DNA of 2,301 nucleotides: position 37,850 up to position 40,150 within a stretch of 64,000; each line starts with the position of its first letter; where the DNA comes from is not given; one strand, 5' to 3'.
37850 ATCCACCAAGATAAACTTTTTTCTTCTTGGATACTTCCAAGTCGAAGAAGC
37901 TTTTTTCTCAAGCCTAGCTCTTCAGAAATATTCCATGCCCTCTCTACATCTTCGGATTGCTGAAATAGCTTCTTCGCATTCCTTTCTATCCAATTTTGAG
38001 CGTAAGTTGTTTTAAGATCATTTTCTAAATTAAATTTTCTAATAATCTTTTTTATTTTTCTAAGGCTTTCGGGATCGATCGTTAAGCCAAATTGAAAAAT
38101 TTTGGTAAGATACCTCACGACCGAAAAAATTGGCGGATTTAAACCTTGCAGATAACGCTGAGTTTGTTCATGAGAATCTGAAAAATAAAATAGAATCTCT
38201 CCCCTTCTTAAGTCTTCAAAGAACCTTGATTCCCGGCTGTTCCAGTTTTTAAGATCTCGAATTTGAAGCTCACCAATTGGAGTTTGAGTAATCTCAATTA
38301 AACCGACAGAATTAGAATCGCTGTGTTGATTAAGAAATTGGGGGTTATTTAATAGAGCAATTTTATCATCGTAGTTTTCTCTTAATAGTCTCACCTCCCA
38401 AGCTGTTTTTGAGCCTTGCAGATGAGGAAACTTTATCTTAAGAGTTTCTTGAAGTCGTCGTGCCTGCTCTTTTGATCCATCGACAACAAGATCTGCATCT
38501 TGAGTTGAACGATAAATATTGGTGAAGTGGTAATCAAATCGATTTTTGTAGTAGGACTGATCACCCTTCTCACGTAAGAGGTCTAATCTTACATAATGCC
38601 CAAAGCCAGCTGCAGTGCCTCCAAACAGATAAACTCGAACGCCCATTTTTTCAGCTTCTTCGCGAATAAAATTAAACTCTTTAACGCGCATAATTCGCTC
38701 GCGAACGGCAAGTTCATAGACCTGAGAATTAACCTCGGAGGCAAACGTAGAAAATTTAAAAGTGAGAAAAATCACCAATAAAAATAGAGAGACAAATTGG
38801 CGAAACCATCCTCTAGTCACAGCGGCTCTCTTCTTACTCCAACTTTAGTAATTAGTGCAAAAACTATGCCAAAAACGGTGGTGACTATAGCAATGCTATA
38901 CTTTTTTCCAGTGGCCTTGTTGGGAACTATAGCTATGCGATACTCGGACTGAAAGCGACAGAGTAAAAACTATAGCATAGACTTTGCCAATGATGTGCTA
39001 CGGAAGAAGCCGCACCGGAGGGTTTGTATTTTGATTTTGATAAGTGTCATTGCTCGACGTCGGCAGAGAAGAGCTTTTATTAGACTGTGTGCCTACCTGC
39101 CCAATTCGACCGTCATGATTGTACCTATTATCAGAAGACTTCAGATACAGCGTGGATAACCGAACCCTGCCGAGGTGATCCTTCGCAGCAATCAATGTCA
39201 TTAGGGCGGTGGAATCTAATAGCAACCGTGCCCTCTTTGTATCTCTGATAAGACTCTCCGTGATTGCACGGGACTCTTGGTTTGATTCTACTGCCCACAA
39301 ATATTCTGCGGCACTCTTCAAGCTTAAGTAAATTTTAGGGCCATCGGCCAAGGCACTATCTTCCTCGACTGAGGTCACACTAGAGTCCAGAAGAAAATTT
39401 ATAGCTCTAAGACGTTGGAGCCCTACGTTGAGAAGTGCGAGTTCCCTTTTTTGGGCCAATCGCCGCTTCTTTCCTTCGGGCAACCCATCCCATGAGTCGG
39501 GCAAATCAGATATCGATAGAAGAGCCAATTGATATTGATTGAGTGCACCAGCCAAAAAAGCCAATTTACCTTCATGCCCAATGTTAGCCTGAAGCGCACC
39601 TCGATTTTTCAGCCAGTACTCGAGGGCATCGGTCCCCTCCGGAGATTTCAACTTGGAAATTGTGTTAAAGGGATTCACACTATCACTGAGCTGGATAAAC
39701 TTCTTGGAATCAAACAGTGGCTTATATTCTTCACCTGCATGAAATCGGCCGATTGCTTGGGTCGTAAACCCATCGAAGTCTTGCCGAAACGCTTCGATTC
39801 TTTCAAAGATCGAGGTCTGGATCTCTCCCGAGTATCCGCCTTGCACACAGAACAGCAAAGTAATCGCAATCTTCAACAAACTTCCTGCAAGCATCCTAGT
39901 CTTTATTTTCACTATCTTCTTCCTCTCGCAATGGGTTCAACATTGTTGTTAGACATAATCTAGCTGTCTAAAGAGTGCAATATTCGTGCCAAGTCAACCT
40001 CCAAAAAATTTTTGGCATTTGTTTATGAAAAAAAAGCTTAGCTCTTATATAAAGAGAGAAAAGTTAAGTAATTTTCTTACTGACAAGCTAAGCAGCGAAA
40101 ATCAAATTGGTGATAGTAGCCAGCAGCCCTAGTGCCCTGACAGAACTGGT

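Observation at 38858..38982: Four 42-bp-spaced palindromic TATAGC repeats upstream of the B1-A2 operon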

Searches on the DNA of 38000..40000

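Call 14: search_rna_families(source=window, start=38000, end=40000, threshold=evalue, max_evalue=10)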
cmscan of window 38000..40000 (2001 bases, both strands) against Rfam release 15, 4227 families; matches with E-value up to 10: 1.
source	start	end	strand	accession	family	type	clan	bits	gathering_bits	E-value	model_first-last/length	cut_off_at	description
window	38168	38308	-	RF01441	S_pombe_snR46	Gene; snRNA; snoRNA; HACA-box;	CL00021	17.2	60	9.4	1-168/168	no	small nulceolar RNA snR46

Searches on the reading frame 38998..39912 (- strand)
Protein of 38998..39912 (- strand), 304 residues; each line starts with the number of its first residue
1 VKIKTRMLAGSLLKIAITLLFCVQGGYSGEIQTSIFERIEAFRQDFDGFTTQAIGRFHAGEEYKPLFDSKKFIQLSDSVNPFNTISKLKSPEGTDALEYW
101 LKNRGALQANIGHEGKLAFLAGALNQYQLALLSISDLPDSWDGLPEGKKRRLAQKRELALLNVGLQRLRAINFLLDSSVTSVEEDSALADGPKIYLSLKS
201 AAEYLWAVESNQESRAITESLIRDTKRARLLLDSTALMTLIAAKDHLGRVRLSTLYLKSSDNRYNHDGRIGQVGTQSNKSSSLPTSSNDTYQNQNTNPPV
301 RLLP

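Call 5: search_protein_families(library=pfam, proteins=[window:38998-39912:-])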
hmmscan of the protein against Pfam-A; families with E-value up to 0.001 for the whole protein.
window:38998-39912:- (304 aa): 0 families

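Call 42: find_homologous_proteins(query=window:38998-39912:-)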
Query window:38998-39912:- (304 aa): 1 proteins with E <= 0.001 among 1994 candidates.
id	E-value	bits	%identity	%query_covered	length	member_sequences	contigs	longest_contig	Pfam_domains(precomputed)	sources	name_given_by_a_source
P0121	2.2e-194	662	100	100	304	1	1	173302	-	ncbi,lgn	-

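Call 43: find_encoding_contigs(protein=P0121, flank=10000, max_places=5)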
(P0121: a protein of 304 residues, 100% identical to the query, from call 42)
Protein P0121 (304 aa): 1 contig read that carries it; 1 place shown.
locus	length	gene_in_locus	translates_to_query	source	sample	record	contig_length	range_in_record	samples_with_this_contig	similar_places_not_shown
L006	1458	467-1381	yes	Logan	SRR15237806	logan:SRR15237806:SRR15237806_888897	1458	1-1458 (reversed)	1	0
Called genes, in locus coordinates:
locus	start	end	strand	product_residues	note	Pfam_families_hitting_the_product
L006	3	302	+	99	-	?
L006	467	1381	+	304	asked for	-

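Call 76: search_protein_families(library=ncbifam, proteins=[window:38998-39912:-], max_evalue=0.01)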
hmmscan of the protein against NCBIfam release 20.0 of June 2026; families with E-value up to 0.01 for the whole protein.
window:38998-39912:- (304 aa): 0 families
